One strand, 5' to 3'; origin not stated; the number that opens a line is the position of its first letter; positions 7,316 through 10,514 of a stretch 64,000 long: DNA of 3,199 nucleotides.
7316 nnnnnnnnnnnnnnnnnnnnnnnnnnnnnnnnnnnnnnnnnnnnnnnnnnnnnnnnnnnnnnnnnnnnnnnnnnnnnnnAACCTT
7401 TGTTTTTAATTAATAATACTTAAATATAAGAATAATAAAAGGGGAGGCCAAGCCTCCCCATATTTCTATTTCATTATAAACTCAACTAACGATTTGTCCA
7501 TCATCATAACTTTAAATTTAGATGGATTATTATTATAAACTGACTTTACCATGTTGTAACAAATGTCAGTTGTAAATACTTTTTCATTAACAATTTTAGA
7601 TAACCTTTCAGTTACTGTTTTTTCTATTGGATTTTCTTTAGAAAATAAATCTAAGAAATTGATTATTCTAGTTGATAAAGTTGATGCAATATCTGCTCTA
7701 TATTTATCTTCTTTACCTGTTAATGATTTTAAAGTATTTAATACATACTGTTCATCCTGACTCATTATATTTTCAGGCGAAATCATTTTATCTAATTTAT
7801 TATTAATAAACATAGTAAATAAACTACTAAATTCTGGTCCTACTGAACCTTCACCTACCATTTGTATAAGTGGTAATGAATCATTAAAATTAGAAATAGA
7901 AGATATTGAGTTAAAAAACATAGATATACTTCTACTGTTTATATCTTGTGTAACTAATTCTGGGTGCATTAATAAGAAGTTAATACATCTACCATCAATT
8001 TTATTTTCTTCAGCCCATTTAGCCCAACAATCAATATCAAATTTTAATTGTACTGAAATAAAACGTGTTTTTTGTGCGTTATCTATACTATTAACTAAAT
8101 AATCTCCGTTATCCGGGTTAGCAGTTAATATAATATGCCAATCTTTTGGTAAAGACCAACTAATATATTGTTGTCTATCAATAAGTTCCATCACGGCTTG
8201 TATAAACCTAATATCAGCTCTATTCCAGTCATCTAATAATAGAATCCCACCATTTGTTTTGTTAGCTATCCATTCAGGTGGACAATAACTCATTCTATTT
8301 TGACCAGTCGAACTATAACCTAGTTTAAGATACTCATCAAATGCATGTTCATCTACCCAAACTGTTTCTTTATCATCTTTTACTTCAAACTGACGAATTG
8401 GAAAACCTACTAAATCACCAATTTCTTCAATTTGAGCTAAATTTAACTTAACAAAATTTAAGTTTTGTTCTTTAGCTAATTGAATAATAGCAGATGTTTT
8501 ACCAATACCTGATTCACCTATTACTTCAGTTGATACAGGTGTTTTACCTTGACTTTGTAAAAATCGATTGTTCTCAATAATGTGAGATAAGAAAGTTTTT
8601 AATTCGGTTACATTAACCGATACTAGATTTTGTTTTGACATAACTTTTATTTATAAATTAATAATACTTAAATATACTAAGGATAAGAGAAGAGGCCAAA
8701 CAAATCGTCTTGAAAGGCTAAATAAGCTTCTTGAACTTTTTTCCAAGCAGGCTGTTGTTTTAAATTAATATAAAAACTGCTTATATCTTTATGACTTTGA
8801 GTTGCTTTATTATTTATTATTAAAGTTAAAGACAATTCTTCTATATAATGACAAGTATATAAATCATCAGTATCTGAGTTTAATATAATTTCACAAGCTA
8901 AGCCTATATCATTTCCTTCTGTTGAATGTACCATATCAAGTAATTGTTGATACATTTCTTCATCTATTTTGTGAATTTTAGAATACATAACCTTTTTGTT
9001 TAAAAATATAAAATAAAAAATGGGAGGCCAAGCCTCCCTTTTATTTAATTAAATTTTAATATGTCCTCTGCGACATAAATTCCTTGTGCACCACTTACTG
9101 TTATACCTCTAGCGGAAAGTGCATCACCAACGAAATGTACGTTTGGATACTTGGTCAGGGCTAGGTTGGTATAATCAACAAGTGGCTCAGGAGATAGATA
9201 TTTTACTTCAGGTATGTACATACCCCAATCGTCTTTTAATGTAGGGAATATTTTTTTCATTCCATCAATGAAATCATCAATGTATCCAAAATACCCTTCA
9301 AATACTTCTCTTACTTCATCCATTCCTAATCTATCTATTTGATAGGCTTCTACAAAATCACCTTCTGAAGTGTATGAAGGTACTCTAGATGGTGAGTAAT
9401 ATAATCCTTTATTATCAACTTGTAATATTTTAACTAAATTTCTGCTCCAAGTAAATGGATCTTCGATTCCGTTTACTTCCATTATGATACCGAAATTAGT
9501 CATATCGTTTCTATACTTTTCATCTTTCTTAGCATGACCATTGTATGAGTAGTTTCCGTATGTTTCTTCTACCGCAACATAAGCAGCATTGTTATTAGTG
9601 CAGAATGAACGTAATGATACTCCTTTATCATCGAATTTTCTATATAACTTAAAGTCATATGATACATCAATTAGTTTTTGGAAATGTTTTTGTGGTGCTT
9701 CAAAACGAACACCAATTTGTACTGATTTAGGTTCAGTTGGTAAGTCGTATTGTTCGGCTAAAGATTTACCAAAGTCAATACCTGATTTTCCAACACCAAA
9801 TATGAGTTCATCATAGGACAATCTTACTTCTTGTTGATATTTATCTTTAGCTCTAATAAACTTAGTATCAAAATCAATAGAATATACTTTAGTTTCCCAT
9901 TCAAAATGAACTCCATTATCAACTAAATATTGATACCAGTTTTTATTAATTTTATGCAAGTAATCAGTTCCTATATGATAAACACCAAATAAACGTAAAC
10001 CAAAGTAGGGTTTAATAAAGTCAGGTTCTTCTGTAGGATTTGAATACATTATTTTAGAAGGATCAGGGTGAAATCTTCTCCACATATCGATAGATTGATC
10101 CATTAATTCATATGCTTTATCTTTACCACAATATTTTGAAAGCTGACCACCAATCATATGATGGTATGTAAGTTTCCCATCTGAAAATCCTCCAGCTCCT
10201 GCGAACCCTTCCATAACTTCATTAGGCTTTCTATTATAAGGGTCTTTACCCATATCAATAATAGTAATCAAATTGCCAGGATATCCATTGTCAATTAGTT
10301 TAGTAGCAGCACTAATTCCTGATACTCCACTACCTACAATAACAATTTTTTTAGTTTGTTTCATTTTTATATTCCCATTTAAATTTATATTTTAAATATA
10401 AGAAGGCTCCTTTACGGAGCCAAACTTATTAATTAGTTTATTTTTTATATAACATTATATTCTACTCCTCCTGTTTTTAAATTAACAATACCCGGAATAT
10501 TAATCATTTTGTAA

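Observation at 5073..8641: MoxR AAA+ ATPase / VWA-metallopeptidase module with an embedded 367-aa unknown protein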

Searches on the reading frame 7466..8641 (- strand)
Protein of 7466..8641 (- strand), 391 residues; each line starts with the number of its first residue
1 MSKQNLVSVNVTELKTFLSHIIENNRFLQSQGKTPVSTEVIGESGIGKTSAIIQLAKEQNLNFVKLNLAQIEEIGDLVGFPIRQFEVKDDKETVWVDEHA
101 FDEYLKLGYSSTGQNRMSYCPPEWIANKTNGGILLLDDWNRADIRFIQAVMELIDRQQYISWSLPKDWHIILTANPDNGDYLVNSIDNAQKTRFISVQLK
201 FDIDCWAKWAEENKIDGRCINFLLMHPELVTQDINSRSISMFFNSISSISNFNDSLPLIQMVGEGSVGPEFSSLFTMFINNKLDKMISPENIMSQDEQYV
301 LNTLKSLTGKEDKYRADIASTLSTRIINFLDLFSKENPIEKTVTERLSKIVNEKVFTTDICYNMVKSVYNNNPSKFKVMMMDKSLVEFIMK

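Call 3: search_protein_families(library=pfam, proteins=[window:7466-8641:-], max_evalue=0.01)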
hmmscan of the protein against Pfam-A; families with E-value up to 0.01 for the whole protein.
window:7466-8641:- (391 aa): 4 families
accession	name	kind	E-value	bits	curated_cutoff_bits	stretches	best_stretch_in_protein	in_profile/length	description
PF07728.20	AAA_5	-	0.00025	21.5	22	1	40-194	4-139/139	AAA domain (dynein-related subfamily)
PF00004.35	AAA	-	0.0015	19.4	21.2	1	41-72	4-35/131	ATPase family associated with various cellular activities (AAA)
PF00158.32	Sigma54_activat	-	0.0052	16.9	20.2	0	30-73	17-63/168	Sigma-54 interaction domain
PF07726.17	AAA_3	-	0.0053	17.1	27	0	133-195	65-130/131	ATPase family associated with various cellular activities (AAA)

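Call 4: search_protein_families(library=phrogs, proteins=[window:7466-8641:-], max_evalue=0.001)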
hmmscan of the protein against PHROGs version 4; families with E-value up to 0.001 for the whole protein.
window:7466-8641:- (391 aa): 4 families
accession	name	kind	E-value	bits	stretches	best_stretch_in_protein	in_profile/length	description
phrog_1297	-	other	1.7e-37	130.3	1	27-328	17-300/356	ATPase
phrog_249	-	moron, auxiliary metabolic gene and host takeover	2.5e-07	31.4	0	40-97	132-184/380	porphyrin biosynthesis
phrog_16335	-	other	4.6e-05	23.7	1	40-207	31-175/267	ATPase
phrog_168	-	DNA, RNA and nucleotide metabolism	6.4e-05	23.8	1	39-246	46-200/314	clamp loader of DNA polymerase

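Call 8: search_dna_similar(query=window:7466-8641:-, collection=phages, mode=protein, max_rows=30, max_evalue=0.00001)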
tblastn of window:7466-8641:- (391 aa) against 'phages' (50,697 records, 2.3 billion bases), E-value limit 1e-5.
Records with a match: 27; places in all: 27; records where one place covers at least 80% of the query: 0.
Best place of each record, by identity: <60% 27.
By first word of the organism name: Bacillus 8; Salmonella 7; Cyanophage 5; Pseudoalteromonas 2; uncultured 1; Acinetobacter 1; Shigella 1; Bacteriophage 1; Moorella 1.
By host as written in the record: Bacillus subtilis 4; Salmonella enterica 4; Parasynechococcus marenigrum WH 8102 3; - 2; Bacillus subtilis subsp. subtilis 168 2; Synechococcus sp. CC9605 2; Pseudoalteromonas sp. YD6 2; Bacillus sp 1; and 7 more.
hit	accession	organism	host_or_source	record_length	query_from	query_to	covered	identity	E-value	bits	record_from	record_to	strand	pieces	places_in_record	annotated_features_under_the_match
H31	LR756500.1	uncultured phage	metagenomic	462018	8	209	52%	29.2%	6e-8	61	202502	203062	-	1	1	record has no annotation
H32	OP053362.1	Cyanophage S-TIM54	Parasynechococcus marenigrum WH 8102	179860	10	230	57%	25.7%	1e-11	72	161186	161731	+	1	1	MoxR-like ATPase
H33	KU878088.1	Bacillus phage AR9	Bacillus subtilis subsp. subtilis 168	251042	18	210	49%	29.0%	3e-10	68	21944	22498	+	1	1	AAA family ATPase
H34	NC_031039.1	Bacillus phage AR9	Bacillus subtilis subsp. subtilis 168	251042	18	210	49%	29.0%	3e-10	68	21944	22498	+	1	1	ATPase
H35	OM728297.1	Bacillus phage vB_BsuM-Goe21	Bacillus subtilis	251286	18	210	49%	29.0%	3e-10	68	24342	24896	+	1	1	hypothetical protein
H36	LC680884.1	Bacillus phage PBS1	Bacillus subtilis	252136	18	210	49%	29.0%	3e-10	68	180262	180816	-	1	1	ATPase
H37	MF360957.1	Bacillus phage PBS1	Bacillus subtilis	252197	18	210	49%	29.0%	3e-10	68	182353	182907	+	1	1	213: transcription factor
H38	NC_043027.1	Bacillus phage PBS1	Bacillus subtilis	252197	18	210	49%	29.0%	3e-10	68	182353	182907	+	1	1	213: ATPase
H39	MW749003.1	Bacillus phage vB_BspM_Internexus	Bacillus sp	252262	18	210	49%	29.0%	3e-10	68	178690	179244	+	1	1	putative transcription factor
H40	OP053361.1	Cyanophage S-TIM61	Synechococcus sp. CC9605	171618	11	230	56%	25.3%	8e-11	70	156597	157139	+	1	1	MoxR-like ATPase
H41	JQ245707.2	Cyanophage S-TIM5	Parasynechococcus marenigrum WH 8102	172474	11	230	56%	25.3%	8e-11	70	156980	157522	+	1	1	MoxR-like ATPase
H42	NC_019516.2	Cyanophage S-TIM5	Parasynechococcus marenigrum WH 8102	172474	11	230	56%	25.3%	8e-11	70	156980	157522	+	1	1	ATPase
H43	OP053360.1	Cyanophage S-TIM66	Synechococcus sp. CC9605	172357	11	230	56%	25.3%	8e-11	70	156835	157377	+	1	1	MoxR-like ATPase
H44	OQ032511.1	Acinetobacter phage nACB1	Acinetobacter beijerinckii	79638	2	232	59%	23.4%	1e-7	60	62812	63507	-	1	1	MoxR-like ATPase | hypothetical protein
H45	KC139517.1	Salmonella phage FSL SP-058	Salmonella enterica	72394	42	229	48%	27.7%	2e-9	66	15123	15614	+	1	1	hypothetical protein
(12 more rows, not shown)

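Call 13: find_related_loci(query=window:7466-8641:-, collection=viral_contigs, flank=6000)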
Query window:7466-8641:- (391 aa) in viral_contigs; peptide patterns used: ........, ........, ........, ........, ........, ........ (x = any residue, [..] = any of these).
599 stretches matched a pattern (row limit reached: there are more); 598 encode a relative of the query (tblastn E <= 1e-3); the best 80 are kept; 80 distinct loci.
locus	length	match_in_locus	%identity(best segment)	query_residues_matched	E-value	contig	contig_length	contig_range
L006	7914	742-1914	99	1-391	0e+0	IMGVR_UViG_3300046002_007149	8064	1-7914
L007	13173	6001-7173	99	1-391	0e+0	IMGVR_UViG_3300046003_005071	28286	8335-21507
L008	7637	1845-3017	93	1-391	0e+0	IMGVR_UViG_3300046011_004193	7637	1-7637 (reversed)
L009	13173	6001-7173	93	1-391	0e+0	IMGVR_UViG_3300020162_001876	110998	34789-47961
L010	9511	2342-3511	93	1-390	0e+0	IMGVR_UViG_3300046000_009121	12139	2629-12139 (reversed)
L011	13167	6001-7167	84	3-391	0e+0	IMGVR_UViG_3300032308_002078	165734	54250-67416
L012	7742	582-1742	83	5-391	0e+0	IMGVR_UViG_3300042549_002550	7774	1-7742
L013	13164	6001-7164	83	4-391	0e+0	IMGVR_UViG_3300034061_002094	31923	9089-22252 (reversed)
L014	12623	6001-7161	82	5-391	0e+0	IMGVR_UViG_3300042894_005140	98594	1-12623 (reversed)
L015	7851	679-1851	81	1-391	0e+0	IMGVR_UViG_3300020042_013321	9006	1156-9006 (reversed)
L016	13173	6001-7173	82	1-391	0e+0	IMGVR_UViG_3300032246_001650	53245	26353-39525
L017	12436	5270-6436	81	3-391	0e+0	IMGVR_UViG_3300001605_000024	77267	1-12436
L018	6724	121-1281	83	5-391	0e+0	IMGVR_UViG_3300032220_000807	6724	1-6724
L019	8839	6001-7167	81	3-391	0e+0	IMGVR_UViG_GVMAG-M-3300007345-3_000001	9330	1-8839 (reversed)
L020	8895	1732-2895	81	4-391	0e+0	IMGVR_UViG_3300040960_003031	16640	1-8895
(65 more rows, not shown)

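Call 35: search_solved_structures(query=window:7466-8641:-, max_evalue=0.01, show_alignments=1)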
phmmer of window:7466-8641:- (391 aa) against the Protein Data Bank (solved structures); distinct sequences matched with E-value up to 0.01: 0.

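Call 69: search_solved_structures(query=A3, max_evalue=1, show_alignments=1)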
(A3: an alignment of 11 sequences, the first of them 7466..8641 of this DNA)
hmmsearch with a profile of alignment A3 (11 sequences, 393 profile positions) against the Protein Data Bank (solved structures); distinct sequences matched with E-value up to 1: 88 (the best 60 are shown).
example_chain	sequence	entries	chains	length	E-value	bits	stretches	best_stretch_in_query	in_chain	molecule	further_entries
6i27_A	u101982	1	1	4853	3.3e-16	62.7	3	38-79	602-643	Midasin,Midasin,Midasin,Midasin,Midasin,Midasin,Midasin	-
6i26_A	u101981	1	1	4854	3.3e-16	62.7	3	38-79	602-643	Midasin,Midasin,Midasin,Midasin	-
6hyp_A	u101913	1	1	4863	3.4e-16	62.6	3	38-79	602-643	Midasin,Midasin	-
5jcs_s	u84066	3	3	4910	3.4e-16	62.6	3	38-79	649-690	Midasin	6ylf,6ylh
6or5_A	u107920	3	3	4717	3.4e-15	59.3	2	40-81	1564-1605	Midasin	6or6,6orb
29hb_b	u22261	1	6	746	6.1e-05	25.6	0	16-58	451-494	ATP-dependent Clp protease, ATP-binding subunit ClpE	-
6lsy_A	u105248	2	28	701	0.00022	23.7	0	16-58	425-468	ATP-dependent Clp protease, ATP-binding subunit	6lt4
6uqe_A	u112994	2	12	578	0.0005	22.5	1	28-71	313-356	ATP-dependent Clp protease ATP-binding subunit ClpA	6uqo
1ksf_X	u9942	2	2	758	0.0014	21.1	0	28-71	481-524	ATP-DEPENDENT CLP PROTEASE ATP-BINDING SUBUNIT CLPA | ClpA protein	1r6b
6w1z_A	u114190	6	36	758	0.0014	21.1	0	28-71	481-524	ATP-dependent Clp protease ATP-binding subunit ClpA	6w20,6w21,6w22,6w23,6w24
7uiv_A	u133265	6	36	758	0.0014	21.1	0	28-71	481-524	ATP-dependent Clp protease ATP-binding subunit ClpA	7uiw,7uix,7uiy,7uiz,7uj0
8zrs_A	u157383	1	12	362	0.0066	18.8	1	33-73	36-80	Caseinolytic peptidase B protein homolog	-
7ttr_A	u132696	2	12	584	0.012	18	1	34-74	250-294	Caseinolytic peptidase B protein homolog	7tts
8zr0_A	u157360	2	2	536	0.02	17.3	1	33-73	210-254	Caseinolytic peptidase B protein homolog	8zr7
2qz4_A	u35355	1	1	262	0.025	17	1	13-98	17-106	Paraplegin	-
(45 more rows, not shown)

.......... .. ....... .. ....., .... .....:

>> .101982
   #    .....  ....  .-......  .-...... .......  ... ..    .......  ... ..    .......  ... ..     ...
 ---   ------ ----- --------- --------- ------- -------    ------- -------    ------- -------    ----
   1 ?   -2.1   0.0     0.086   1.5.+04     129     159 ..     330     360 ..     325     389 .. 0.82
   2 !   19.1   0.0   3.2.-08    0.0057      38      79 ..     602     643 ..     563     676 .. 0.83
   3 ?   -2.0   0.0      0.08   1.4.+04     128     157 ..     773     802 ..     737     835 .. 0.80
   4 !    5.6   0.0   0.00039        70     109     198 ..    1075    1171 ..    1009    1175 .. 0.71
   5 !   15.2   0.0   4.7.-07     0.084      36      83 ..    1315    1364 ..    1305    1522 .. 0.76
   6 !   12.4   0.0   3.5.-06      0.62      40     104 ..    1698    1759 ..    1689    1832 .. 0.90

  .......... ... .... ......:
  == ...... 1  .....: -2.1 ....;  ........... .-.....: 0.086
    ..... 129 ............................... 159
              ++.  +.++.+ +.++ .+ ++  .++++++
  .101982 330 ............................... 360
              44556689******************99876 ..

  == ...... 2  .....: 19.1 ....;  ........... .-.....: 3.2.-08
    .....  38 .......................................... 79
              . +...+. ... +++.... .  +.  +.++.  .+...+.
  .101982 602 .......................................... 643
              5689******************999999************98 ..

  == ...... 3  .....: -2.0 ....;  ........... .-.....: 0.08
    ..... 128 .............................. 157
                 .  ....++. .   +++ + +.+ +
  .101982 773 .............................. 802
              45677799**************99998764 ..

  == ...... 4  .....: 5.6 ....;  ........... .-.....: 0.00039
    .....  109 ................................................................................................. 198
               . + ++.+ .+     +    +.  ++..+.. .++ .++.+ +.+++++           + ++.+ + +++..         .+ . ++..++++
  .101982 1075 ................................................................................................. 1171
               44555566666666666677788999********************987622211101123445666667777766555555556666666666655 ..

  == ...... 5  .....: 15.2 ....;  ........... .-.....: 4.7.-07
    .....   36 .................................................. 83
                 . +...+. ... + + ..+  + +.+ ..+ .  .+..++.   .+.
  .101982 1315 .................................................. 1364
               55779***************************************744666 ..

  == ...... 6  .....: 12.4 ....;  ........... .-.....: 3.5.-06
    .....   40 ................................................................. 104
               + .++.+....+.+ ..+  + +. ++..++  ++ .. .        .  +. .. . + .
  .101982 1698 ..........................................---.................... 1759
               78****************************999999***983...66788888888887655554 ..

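Call 70: search_protein_families(library=ncbifam, proteins=[window:7466-8641:-], max_evalue=0.01)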
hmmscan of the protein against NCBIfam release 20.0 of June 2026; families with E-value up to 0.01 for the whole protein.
window:7466-8641:- (391 aa): 0 families

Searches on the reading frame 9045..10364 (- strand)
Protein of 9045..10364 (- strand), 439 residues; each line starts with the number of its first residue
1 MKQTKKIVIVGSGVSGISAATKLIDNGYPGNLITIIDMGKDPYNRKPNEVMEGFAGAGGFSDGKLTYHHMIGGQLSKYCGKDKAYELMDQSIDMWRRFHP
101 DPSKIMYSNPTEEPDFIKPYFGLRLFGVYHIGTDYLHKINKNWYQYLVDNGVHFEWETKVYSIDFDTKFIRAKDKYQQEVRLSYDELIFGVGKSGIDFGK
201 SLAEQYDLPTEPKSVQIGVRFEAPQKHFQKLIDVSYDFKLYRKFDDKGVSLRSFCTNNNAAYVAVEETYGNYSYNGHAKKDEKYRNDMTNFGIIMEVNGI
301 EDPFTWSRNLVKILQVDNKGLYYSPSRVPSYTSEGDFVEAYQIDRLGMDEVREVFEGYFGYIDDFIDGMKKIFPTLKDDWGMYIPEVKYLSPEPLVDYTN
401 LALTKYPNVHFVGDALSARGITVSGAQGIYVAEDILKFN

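Call 3: search_protein_families(library=pfam, proteins=[window:9045-10364:-], max_evalue=0.01)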
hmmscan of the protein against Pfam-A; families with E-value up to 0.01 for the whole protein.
window:9045-10364:- (439 aa): 3 families
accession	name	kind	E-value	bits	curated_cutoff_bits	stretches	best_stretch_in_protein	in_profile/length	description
PF07992.20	Pyr_redox_2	-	6.9e-06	26.1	26.1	1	5-198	1-114/291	Pyridine nucleotide-disulphide oxidoreductase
PF06100.17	MCRA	-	0.00024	20.6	23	0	5-40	2-38/495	MCRA family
PF01266.30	DAO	-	0.0006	19.9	27.9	0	6-98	1-74/353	FAD dependent oxidoreductase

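Call 4: search_protein_families(library=phrogs, proteins=[window:9045-10364:-], max_evalue=0.001)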
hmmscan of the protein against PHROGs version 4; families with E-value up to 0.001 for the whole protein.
window:9045-10364:- (439 aa): 1 family
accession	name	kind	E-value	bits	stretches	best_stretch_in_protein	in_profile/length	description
phrog_12409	-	other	2.4e-23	83.8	1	6-430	2-418/422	dehydrogenase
